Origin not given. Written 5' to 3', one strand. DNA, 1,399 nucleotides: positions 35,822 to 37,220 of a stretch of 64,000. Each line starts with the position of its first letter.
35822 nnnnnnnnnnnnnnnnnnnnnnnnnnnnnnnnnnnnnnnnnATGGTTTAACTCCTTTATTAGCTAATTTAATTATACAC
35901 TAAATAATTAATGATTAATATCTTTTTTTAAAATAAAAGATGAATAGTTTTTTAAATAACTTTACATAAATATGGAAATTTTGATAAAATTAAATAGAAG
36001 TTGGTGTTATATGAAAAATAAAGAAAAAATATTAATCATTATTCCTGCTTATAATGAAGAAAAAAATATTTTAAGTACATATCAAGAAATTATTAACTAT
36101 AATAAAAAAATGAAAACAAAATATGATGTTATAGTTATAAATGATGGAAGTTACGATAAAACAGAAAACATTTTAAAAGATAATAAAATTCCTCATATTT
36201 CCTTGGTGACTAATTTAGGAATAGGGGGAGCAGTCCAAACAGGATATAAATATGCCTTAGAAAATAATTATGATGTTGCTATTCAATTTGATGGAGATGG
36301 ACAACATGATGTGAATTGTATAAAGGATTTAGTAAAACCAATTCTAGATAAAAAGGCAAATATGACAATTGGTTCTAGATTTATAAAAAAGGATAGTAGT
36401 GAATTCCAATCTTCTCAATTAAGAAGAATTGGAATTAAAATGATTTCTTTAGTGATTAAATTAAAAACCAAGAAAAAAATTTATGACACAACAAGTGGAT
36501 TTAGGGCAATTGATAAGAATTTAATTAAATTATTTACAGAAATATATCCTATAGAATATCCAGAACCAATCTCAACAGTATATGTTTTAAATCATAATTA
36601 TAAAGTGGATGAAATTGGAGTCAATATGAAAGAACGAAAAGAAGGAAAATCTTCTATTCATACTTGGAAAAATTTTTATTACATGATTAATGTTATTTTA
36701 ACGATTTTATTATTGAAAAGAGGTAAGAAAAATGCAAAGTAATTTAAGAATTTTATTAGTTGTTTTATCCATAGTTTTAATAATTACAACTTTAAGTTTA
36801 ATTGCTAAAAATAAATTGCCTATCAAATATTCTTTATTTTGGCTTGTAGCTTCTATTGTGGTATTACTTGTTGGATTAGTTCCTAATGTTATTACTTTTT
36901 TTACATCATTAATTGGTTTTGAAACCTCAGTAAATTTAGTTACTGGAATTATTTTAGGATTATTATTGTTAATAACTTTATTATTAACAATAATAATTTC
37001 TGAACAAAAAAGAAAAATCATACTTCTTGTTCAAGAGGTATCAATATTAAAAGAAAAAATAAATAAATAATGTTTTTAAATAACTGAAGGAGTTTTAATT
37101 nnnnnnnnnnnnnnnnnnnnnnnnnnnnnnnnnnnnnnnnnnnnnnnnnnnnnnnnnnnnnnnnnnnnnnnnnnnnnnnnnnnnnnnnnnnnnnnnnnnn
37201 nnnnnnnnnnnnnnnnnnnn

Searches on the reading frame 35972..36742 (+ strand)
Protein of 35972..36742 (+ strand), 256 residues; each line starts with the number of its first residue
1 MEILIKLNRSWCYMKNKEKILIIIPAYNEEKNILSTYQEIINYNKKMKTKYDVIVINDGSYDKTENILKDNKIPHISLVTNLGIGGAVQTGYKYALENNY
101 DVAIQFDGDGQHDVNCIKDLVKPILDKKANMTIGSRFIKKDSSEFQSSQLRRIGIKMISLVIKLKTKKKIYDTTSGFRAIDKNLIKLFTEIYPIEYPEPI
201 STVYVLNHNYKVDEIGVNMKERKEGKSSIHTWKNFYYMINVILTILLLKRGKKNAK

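Call 5: search_protein_families(library=pfam, proteins=[window:35972-36742:+], max_evalue=0.01)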
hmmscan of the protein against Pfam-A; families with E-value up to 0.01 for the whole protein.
window:35972-36742:+ (256 aa): 2 families
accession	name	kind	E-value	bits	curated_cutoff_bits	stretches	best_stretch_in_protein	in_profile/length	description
PF00535.33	Glycos_transf_2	-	4.1e-23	82.6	23.3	1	22-185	2-164/168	Glycosyl transferase family 2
PF13641.12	Glyco_tranf_2_3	-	0.0043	17.5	27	1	20-176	3-163/230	Glycosyltransferase like family 2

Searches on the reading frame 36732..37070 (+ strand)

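Call 5: search_protein_families(library=pfam, proteins=[window:36732-37070:+], max_evalue=0.01)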
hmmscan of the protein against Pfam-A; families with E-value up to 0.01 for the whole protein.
window:36732-37070:+ (112 aa): 1 family
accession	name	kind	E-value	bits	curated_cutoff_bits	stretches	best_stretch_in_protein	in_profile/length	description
PF10066.14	DUF2304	-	4.8e-20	72.2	25.5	1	5-108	2-105/106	Uncharacterized conserved protein (DUF2304)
